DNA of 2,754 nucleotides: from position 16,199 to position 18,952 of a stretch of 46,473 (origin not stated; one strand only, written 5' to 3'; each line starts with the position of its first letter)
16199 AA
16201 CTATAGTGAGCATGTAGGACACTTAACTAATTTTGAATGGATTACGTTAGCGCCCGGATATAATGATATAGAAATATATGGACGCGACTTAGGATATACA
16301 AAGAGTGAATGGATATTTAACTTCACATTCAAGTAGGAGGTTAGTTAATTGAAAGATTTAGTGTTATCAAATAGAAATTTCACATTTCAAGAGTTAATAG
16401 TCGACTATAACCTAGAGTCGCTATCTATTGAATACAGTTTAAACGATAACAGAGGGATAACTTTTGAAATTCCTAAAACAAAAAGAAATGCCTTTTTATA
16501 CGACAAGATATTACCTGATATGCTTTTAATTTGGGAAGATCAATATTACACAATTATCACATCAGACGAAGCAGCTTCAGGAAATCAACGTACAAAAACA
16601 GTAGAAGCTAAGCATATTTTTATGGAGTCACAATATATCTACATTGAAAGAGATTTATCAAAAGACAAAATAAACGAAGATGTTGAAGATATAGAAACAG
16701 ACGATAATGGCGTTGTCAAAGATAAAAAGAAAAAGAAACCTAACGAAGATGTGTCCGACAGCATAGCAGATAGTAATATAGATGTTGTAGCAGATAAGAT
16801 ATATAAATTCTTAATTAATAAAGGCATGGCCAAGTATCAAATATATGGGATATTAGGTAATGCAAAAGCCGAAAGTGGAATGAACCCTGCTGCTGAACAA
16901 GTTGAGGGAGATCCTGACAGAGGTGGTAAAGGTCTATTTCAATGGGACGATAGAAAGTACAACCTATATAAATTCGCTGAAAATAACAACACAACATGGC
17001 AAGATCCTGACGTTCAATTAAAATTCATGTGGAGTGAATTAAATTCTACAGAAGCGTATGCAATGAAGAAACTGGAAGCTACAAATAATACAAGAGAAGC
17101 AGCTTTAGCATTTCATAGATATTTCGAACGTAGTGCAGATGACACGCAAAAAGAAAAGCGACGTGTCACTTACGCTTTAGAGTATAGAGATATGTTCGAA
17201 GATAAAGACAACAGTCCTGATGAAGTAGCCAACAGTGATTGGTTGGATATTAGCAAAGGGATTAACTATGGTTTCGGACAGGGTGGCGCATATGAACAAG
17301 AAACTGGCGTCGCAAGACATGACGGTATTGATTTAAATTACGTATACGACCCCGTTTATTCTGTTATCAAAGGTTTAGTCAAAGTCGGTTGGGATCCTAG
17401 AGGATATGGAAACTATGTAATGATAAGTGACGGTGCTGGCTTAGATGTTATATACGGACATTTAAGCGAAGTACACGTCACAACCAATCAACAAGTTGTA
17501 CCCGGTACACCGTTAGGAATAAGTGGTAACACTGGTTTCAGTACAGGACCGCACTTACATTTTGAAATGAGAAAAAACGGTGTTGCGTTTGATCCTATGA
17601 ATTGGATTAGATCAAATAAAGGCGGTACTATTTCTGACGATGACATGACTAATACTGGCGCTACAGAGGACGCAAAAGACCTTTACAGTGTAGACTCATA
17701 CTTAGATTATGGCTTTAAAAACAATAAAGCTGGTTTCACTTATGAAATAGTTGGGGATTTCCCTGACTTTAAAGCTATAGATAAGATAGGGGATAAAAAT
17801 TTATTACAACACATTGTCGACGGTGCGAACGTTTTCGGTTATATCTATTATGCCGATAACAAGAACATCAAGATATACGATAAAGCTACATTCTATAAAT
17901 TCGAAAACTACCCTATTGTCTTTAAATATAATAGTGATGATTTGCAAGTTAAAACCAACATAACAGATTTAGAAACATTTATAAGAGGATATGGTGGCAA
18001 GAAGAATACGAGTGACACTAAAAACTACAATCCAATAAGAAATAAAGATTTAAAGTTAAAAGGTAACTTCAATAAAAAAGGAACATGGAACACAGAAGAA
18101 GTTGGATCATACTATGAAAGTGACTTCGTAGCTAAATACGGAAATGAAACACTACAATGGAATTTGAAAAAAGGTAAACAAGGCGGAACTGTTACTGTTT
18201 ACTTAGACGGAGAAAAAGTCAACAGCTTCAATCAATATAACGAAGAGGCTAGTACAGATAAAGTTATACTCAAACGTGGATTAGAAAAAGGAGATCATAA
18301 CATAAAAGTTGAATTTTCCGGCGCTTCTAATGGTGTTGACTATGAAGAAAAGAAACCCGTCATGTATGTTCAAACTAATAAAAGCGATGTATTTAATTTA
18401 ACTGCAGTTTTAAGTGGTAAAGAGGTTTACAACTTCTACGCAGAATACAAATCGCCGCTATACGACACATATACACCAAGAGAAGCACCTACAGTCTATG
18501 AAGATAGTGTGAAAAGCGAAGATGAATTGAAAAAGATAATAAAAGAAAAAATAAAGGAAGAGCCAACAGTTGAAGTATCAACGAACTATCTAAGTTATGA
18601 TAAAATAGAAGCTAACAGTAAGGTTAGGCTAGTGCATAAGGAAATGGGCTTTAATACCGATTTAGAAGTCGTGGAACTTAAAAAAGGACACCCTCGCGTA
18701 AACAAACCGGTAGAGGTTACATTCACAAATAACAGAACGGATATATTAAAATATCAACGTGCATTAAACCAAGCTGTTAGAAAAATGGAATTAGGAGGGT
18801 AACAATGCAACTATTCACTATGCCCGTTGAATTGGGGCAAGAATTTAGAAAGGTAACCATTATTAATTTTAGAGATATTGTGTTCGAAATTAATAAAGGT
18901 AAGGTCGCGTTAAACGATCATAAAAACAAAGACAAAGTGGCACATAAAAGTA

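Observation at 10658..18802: Four tail-borne peptidoglycan-hydrolase domains, with a duplicated M23 module shared between tape measure and Tal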

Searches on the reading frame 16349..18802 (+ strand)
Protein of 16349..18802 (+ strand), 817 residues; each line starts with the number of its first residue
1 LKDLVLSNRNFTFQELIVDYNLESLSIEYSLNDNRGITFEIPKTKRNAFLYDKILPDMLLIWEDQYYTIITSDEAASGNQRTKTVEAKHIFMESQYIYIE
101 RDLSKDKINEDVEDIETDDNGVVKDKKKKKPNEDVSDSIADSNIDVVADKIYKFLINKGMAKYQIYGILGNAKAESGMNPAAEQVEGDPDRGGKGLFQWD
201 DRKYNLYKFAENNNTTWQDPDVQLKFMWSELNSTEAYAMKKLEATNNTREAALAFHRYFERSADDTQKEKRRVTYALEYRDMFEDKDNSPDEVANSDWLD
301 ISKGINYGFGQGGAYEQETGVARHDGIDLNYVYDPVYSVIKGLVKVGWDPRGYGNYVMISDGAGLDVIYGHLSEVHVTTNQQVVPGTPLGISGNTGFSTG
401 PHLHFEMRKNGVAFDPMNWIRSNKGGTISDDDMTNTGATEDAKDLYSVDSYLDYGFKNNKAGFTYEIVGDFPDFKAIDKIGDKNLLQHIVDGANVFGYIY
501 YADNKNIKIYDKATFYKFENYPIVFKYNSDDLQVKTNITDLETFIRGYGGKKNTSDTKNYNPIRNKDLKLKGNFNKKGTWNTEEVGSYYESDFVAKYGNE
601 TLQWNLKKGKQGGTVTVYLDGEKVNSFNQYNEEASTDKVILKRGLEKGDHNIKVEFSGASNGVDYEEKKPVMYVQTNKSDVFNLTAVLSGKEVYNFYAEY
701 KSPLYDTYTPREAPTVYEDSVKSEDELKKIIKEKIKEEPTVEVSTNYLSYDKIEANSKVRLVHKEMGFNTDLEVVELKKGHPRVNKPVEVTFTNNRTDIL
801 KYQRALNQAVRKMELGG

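Call 6: search_protein_families(library=pfam, proteins=[window:16349-18802:+], max_evalue=0.01)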
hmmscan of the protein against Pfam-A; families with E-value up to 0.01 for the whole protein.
window:16349-18802:+ (817 aa): 4 families
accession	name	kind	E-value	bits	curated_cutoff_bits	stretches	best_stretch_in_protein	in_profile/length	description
PF18013.6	Phage_lysozyme2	-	1.3e-34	119.8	28.2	1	148-283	3-140/140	Phage tail lysozyme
PF01551.29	Peptidase_M23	-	1e-24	86.9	28.7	1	323-416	2-96/96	Peptidase family M23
PF06605.17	Prophage_tail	-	1.3e-15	58.2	31.3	1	444-803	16-247/250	Prophage endopeptidase tail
PF18994.6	Prophage_tailD1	-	8.1e-11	42.4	23.6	1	5-89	2-84/84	Prophage endopeptidase tail N-terminal domain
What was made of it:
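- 16349..18802 (+): Tal, the tail-tip hub protein (817 aa). TTG start with AGGAGG 7 nt upstream. Pfam Prophage_tailD1 (aa 5-89) and Prophage_tail (aa 444-803) (call 6).
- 17681..18799 (+): Tal C-terminal scaffold (aa 445-817). It continues the gp27-like hub after the inserted enzyme cassette. Pfam Prophage_tail (call 6).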

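Call 7: search_protein_families(library=phrogs, proteins=[window:16349-18802:+], max_evalue=0.001)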
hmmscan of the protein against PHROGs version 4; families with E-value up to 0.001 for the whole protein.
window:16349-18802:+ (817 aa): 26 families (the best 25 are shown)
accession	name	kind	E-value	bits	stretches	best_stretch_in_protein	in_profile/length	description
phrog_326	-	other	3.3e-90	304.5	2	415-812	414-671/985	tail protein with endopeptidase domain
phrog_4070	-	tail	5.5e-27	95.3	1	281-445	588-751/989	tail length tape measure protein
phrog_11037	-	unknown function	1.8e-25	90.9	1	142-410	12-286/365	-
phrog_8537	-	unknown function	3.1e-25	90.2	1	323-445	15-145/384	-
phrog_7767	-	other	1.2e-21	78.3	1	321-425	18-124/194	metallo-endopeptidase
phrog_9570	-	tail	2.6e-20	73.9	1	125-290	464-628/689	tail length tape measure protein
phrog_1067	-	head and packaging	4e-20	72.9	1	141-412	566-849/991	minor head protein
phrog_8949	-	unknown function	1.4e-19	71.9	1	147-281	335-469/557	-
phrog_6700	-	lysis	2e-19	69.1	1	255-440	2565-2745/2898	endolysin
phrog_14988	-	other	2.4e-19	71.1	1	322-422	31-141/272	peptidase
phrog_10030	-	tail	2.2e-16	59.4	1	322-417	1912-2015/2105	tail length tape measure protein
phrog_36429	-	unknown function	3.1e-16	59.3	1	323-455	129-271/1159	-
phrog_16615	-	other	5.5e-13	49.5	1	324-418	419-515/529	peptidase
phrog_3578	-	lysis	1.1e-12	49.1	1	322-437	234-373/405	endolysin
phrog_21656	-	other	3.1e-12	46.3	1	316-423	629-746/1022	peptidase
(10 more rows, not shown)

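Call 45: find_homologous_proteins(query=window:16349-18802:+, max_evalue=1e-10)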
Query window:16349-18802:+ (817 aa): 172 proteins with E <= 1e-10 among 8000 candidates; the best 120 are listed.
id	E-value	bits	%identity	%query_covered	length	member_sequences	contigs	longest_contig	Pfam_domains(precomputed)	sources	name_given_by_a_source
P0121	0.0e+0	1837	99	100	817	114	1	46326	PF01551.30,PF18994.7,PF06605.19,PF18013.7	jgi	jgi:murein DD-endopeptidase MepM/ murein hydrolase activator NlpD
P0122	0.0e+0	1540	81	100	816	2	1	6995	PF01551.30,PF18994.7,PF06605.19,PF18013.7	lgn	-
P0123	0.0e+0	1331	71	100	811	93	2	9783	PF01551.30,PF18994.7,PF06605.19,PF18013.7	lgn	-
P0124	0.0e+0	1252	67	100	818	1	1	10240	PF01551.30,PF18994.7,PF06605.19,PF18013.7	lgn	-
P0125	0.0e+0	1243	66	100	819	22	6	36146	PF01551.30,PF18994.7,PF06605.19,PF18013.7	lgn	-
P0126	0.0e+0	1234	66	100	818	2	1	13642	PF01551.30,PF18994.7,PF06605.19,PF18013.7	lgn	-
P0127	0.0e+0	1217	64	100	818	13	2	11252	PF01551.30,PF18994.7,PF06605.19,PF18013.7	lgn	-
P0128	0.0e+0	1214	64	100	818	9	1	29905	PF01551.30,PF18994.7,PF06605.19,PF18013.7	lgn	-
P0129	0.0e+0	1111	60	100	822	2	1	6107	PF01551.30,PF18994.7,PF06605.19,PF18013.7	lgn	-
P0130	1.4e-251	856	49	100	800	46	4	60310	PF01551.30,PF18994.7,PF06605.19,PF18013.7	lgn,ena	-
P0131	9.1e-250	850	49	100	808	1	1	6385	PF01551.30,PF18994.7,PF06605.19,PF18013.7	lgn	-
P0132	5.4e-248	844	67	66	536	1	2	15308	PF01551.30,PF18994.7,PF18013.7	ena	-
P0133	3.3e-244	831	48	100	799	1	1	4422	PF01551.30,PF18994.7,PF06605.19,PF18013.7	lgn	-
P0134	3.8e-244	831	49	100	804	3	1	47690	PF01551.30,PF18994.7,PF06605.19,PF18013.7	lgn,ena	-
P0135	4.4e-244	831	48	100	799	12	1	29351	PF01551.30,PF26674.1,PF18994.7,PF06605.19,PF18013.7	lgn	-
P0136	3.6e-238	811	48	100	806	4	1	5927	PF01551.30,PF18994.7,PF06605.19,PF18013.7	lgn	-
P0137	9.8e-237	807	49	99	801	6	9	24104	PF01551.30,PF18994.7,PF06605.19,PF18013.7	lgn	-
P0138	4.7e-236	804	49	99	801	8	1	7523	PF01551.30,PF18994.7,PF06605.19,PF18013.7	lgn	-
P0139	4.0e-232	791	46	100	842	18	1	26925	PF01551.30,PF18994.7,PF06605.19,PF18013.7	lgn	-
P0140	5.4e-228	778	44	100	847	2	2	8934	PF01551.30,PF18994.7,PF06605.19,PF18013.7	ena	-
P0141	5.3e-226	771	45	100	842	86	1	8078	PF01551.30,PF18994.7,PF06605.19,PF18013.7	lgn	-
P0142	8.0e-226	771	45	100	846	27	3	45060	PF01551.30,PF18994.7,PF06605.19,PF18013.7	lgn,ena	-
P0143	1.3e-225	770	46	100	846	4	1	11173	PF01551.30,PF18994.7,PF06605.19,PF18013.7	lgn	-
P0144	3.2e-225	769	45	100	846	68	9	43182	PF01551.30,PF18994.7,PF06605.19,PF18013.7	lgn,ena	-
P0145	1.7e-224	766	45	100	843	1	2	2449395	PF01551.30,PF18994.7,PF06605.19,PF18013.7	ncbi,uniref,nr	ncbi:phage tail protein [Staphylococcus pettenkoferi]|uniref:phage tail tip lysozyme n=1 Tax=Staphyl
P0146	3.1e-224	765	45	100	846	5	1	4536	PF01551.30,PF18994.7,PF06605.19,PF18013.7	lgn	-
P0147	2.5e-211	723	48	74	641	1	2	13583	PF01551.30,PF18994.7,PF06605.19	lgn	-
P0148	9.0e-206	704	47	74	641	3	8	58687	PF01551.30,PF18994.7,PF06605.19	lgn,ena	-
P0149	3.1e-205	703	47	74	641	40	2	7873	PF01551.30,PF18994.7,PF06605.19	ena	-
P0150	5.2e-198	679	42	100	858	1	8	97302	PF01551.30,PF18994.7,PF06605.19,PF18013.7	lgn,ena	-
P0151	1.8e-195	670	41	100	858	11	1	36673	PF01551.30,PF18994.7,PF06605.19,PF18013.7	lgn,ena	-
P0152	2.9e-190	653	39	64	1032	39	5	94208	PF01551.30,PF18994.7,PF06605.19,PF18013.7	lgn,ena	-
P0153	2.0e-152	528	37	98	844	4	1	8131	PF01551.30,PF26674.1,PF18994.7,PF06605.19,PF18013.7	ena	-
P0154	2.8e-143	498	42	63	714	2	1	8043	PF01551.30,PF26674.1,PF18994.7,PF06605.19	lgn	-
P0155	6.6e-113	397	43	47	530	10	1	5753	PF18994.7,PF06605.19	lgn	-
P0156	3.2e-110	388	41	46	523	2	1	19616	PF26674.1,PF18994.7,PF06605.19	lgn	-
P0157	4.7e-110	388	42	47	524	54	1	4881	PF18994.7,PF06605.19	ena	-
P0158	5.2e-109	384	43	45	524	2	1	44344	PF18994.7,PF06605.19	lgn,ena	-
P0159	6.1e-102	361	41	51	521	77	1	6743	PF26674.1,PF18994.7,PF06605.19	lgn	-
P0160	1.1e-99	353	39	51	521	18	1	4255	PF26674.1,PF18994.7,PF06605.19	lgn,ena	-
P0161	3.9e-33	133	50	18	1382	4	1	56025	PF01551.30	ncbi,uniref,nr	ncbi:phage tail tape measure protein [Macrococcoides goetzii]|uniref:lysostaphin n=1 Tax=Macrococcoi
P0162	7.0e-33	132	49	18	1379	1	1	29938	PF01551.30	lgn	-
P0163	9.7e-24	102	50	15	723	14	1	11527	PF01551.30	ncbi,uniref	ncbi:peptidoglycan DD-metalloendopeptidase family protein [Staphylococcus pseudintermedius]|uniref:p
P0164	2.3e-23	101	50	15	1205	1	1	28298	PF01551.30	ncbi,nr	ncbi:TPA: peptidoglycan DD-metalloendopeptidase family protein [Staphylococcus pseudintermedius]|nr:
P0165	2.3e-23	101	50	15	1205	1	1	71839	PF01551.30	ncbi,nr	ncbi:TPA: peptidoglycan DD-metalloendopeptidase family protein [Staphylococcus pseudintermedius]|nr:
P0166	2.6e-23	101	50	15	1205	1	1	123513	PF01551.30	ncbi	ncbi:peptidoglycan DD-metalloendopeptidase family protein [Staphylococcus pseudintermedius]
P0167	2.6e-23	101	50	15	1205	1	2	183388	PF01551.30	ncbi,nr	ncbi:peptidoglycan DD-metalloendopeptidase family protein [Staphylococcus pseudintermedius]|nr:pepti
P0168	2.6e-23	101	50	15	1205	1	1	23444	PF01551.30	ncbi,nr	ncbi:TPA: peptidoglycan DD-metalloendopeptidase family protein [Staphylococcus pseudintermedius]|nr:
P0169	2.7e-23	101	50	15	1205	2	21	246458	PF01551.30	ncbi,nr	ncbi:TPA: peptidoglycan DD-metalloendopeptidase family protein [Staphylococcus pseudintermedius]|nr:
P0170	1.7e-20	91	42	14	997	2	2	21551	PF01551.30,PF18013.7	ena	-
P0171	3.0e-18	84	34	18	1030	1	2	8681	PF01551.30,PF18013.7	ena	-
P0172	7.0e-18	83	41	16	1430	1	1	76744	PF01551.30,PF10145.15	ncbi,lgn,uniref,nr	ncbi:phage tail tape measure protein [Macrococcus brunensis]|uniref:lysostaphin n=1 Tax=Macrococcus 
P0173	1.4e-17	82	41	14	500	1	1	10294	PF01551.30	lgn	-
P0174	1.5e-17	82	39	18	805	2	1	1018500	PF04513.18,PF01551.30,PF01464.26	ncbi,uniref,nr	ncbi:peptidoglycan DD-metalloendopeptidase family protein [Staphylococcus equorum]|uniref:peptidogly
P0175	5.8e-15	73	35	17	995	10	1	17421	PF01551.30,PF00877.26,PF18013.7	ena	-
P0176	1.3e-14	72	44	14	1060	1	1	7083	PF03176.22,PF01551.30,PF12349.15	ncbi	-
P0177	3.9e-14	70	39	13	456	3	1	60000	PF01551.30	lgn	-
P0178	1.2e-13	69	43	12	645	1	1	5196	PF01551.30,PF07501.18,PF01476.27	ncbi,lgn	-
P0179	2.1e-13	68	41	12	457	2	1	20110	PF01551.30,PF19425.5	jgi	jgi:murein DD-endopeptidase MepM/ murein hydrolase activator NlpD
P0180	2.5e-13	68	28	37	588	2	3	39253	PF01551.30,PF18013.7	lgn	-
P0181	2.8e-13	68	44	12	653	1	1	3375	PF01551.30,PF07501.18,PF01476.27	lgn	-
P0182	2.8e-13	68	42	12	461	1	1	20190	PF01551.30,PF19425.5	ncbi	-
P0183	4.7e-13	67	45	12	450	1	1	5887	PF01551.30,PF24161.2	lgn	-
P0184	8.6e-13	66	44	12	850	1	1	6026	PF01551.30,PF23446.2,PF01476.27,PF23473.2,PF22310.3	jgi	jgi:murein DD-endopeptidase MepM/ murein hydrolase activator NlpD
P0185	8.6e-13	66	44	12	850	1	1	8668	PF01551.30,PF23446.2,PF01476.27,PF23473.2,PF22310.3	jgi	jgi:murein DD-endopeptidase MepM/ murein hydrolase activator NlpD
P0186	9.0e-13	66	44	12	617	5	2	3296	PF01551.30,PF07501.18,PF01476.27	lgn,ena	-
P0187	1.2e-12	66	45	12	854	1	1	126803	PF01551.30,PF23446.2,PF01476.27,PF23473.2,PF22310.3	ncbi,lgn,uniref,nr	ncbi:MAG: hypothetical protein DCF19_10905 [Pseudanabaena frigida]|uniref:LysM domain-containing pro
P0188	1.3e-12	65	39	15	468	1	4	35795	PF01551.30,PF19425.5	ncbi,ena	-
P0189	1.4e-12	65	42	12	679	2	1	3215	PF01551.30,PF07501.18,PF01476.27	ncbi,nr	ncbi:MAG: peptidoglycan DD-metalloendopeptidase family protein [Clostridiales Family XIII bacterium]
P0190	1.6e-12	65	43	12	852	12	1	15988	PF01551.30,PF23446.2,PF01476.27,PF23473.2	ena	-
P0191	1.6e-12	65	39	13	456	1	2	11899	PF01551.30,PF19425.5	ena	-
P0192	1.6e-12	65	39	13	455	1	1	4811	PF01551.30,PF19425.5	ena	-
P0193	1.6e-12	65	39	13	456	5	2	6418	PF01551.30,PF19425.5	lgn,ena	-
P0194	1.7e-12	65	39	13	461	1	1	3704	PF01551.30,PF19425.5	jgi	jgi:murein DD-endopeptidase MepM/ murein hydrolase activator NlpD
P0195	1.7e-12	65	39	13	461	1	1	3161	PF01551.30,PF19425.5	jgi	jgi:murein DD-endopeptidase MepM/ murein hydrolase activator NlpD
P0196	1.7e-12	65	39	13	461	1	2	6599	PF01551.30,PF19425.5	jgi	jgi:murein DD-endopeptidase MepM/ murein hydrolase activator NlpD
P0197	1.7e-12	65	39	13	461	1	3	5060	PF01551.30,PF19425.5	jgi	jgi:murein DD-endopeptidase MepM/ murein hydrolase activator NlpD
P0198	1.7e-12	65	39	13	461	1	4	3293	PF01551.30,PF19425.5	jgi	jgi:murein DD-endopeptidase MepM/ murein hydrolase activator NlpD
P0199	1.7e-12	65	39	13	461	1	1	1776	PF01551.30,PF19425.5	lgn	-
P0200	1.7e-12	65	39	13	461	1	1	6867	PF01551.30,PF19425.5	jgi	jgi:murein DD-endopeptidase MepM/ murein hydrolase activator NlpD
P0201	1.7e-12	65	39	13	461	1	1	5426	PF01551.30,PF19425.5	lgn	-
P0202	1.7e-12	65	39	13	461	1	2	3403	PF01551.30,PF19425.5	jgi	jgi:murein DD-endopeptidase MepM/ murein hydrolase activator NlpD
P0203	1.7e-12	65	39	13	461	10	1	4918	PF01551.30,PF19425.5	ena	-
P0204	1.8e-12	65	39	13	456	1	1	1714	PF01551.30,PF19425.5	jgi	jgi:murein DD-endopeptidase MepM/ murein hydrolase activator NlpD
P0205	1.8e-12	65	39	13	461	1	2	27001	PF01551.30,PF19425.5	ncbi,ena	-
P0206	1.9e-12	65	41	12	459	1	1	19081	PF01551.30,PF19425.5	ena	-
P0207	2.0e-12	65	41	12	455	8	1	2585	PF01551.30,PF19425.5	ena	-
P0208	2.2e-12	65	47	12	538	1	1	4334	PF01551.30,PF05569.18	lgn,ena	-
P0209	2.3e-12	65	43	12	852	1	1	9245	PF01551.30,PF23446.2,PF01476.27,PF23473.2,PF22310.3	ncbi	-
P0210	2.5e-12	64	42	13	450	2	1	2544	PF01551.30,PF19425.5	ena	-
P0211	2.5e-12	64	40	13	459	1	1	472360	PF01551.30,PF19425.5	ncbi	-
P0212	2.6e-12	64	40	13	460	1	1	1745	PF01551.30,PF19425.5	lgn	-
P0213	2.6e-12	64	40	13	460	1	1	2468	PF01551.30,PF19425.5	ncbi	-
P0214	2.7e-12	64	40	13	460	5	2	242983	PF01551.30,PF19425.5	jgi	jgi:murein DD-endopeptidase MepM/ murein hydrolase activator NlpD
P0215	3.5e-12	64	39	13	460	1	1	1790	PF01551.30,PF19425.5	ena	-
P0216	3.5e-12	64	39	13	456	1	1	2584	PF01551.30,PF19425.5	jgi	-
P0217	3.5e-12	64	39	13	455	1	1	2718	PF01551.30,PF19425.5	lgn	-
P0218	3.5e-12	64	43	13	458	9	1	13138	PF01551.30,PF19425.5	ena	-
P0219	4.5e-12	64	40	13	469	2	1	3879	PF01551.30,PF19425.5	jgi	jgi:murein DD-endopeptidase MepM/ murein hydrolase activator NlpD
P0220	4.8e-12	64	40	12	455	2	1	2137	PF01551.30,PF19425.5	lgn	-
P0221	4.8e-12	64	39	13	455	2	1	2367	PF01551.30,PF19425.5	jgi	jgi:murein DD-endopeptidase MepM/ murein hydrolase activator NlpD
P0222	6.1e-12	63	40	13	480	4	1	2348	PF01551.30,PF19425.5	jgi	jgi:murein DD-endopeptidase MepM/ murein hydrolase activator NlpD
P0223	6.4e-12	63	40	12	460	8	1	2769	PF01551.30,PF19425.5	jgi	jgi:murein DD-endopeptidase MepM/ murein hydrolase activator NlpD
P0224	6.5e-12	63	43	14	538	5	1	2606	PF01551.30,PF05569.18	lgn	-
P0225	6.8e-12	63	40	12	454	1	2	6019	PF01551.30,PF19425.5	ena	-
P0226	6.8e-12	63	40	12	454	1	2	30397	PF01551.30,PF19425.5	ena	-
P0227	6.9e-12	63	44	12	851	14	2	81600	PF01551.30,PF23446.2,PF01476.27,PF23473.2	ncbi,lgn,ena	-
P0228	6.9e-12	63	39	13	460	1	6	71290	PF01551.30,PF19425.5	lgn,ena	-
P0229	7.0e-12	63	40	13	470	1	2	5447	PF01551.30,PF19425.5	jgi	jgi:murein DD-endopeptidase MepM/ murein hydrolase activator NlpD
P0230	7.4e-12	63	41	13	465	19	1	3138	PF01551.30,PF19425.5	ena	-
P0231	7.6e-12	63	40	16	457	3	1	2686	PF01551.30,PF19425.5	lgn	-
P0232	7.7e-12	63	40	13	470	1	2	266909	PF01551.30,PF19425.5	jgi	jgi:murein DD-endopeptidase MepM/ murein hydrolase activator NlpD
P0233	7.9e-12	63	39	13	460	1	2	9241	PF01551.30,PF19425.5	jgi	jgi:murein DD-endopeptidase MepM/ murein hydrolase activator NlpD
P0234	7.9e-12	63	39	13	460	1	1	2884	PF01551.30,PF19425.5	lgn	-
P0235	7.9e-12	63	39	13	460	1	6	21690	PF01551.30,PF19425.5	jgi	jgi:murein DD-endopeptidase MepM/ murein hydrolase activator NlpD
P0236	8.0e-12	63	40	13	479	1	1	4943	PF01551.30,PF19425.5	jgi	jgi:murein DD-endopeptidase MepM/ murein hydrolase activator NlpD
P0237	8.1e-12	63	39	13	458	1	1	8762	PF01551.30,PF19425.5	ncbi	-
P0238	8.3e-12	63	39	13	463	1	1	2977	PF01551.30,PF19425.5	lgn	-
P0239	8.7e-12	63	39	13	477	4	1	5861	PF01551.30,PF19425.5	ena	-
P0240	8.8e-12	63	44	12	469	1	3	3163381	PF01551.30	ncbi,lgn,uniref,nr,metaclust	ncbi:Peptidase M23 [Cyanobacterium stanieri PCC 7202]|uniref:Peptidase M23 n=1 Tax=Cyanobacterium st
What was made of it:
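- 16349..18802 (+): An 817-aa cluster, P0121, is 99% identical (call 45).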

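Call 49: find_encoding_contigs(protein=P0145, flank=9000, max_places=2)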
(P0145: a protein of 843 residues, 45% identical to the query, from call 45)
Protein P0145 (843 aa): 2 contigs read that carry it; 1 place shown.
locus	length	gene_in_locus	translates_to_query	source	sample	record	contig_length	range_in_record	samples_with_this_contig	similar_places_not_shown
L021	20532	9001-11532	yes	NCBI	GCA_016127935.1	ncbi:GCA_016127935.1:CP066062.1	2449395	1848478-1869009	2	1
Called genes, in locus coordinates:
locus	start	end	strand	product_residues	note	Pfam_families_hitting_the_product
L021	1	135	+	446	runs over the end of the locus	PF05065:Phage_capsid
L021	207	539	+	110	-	PF05135:Phage_connect_1 (weak)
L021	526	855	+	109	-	-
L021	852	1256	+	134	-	-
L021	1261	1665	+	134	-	-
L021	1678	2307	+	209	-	PF04630:Phage_TTP_1 (weak)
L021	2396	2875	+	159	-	PF02368:Big_2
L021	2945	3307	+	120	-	PF23857:Phage_TAC_19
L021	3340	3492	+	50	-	-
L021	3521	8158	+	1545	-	PF01464:SLT (faint), PF20155:TMP_3, PF01551:Peptidase_M23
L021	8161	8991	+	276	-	PF05709:Sipho_tail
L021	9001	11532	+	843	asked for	PF18994:Prophage_tailD1, PF18013:Phage_lysozyme2, PF01551:Peptidase_M23, PF06605:Prophage_tail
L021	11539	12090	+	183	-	-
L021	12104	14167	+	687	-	PF13884:Peptidase_S74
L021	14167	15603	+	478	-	PF10651:BppU_N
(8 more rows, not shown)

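Call 50: find_encoding_contigs(protein=P0150, flank=9000, max_places=2)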
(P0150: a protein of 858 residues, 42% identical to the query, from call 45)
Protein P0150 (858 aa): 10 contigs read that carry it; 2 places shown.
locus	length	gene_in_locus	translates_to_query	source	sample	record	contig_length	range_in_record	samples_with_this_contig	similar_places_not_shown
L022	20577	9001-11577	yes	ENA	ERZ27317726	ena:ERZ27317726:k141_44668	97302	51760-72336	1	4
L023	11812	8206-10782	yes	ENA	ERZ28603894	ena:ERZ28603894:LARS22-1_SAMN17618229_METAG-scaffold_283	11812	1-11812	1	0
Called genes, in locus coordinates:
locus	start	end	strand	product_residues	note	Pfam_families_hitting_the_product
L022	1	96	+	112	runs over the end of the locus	-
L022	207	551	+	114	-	PF23857:Phage_TAC_19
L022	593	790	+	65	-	-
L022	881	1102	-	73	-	-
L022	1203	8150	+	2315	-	PF10145:PhageMin_Tail, PF01551:Peptidase_M23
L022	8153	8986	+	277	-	PF05709:Sipho_tail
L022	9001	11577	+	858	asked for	PF18994:Prophage_tailD1, PF18013:Phage_lysozyme2, PF01551:Peptidase_M23, PF06605:Prophage_tail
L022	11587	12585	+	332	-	PF27308:XkdV_N (weak)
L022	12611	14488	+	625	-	PF00246:Peptidase_M14, PF10994:DUF2817, PF24827:AstE_AspA_cat (weak)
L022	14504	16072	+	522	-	PF10651:BppU_N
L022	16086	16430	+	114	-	PF27183:Phage_YomQ_N (weak)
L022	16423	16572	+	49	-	PF09693:Phage_XkdX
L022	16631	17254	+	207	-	PF05908:Gamma_PGA_hydro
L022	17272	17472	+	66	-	-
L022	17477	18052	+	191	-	-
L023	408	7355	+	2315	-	PF10145:PhageMin_Tail, PF01551:Peptidase_M23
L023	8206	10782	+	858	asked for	PF18994:Prophage_tailD1, PF18013:Phage_lysozyme2, PF01551:Peptidase_M23, PF06605:Prophage_tail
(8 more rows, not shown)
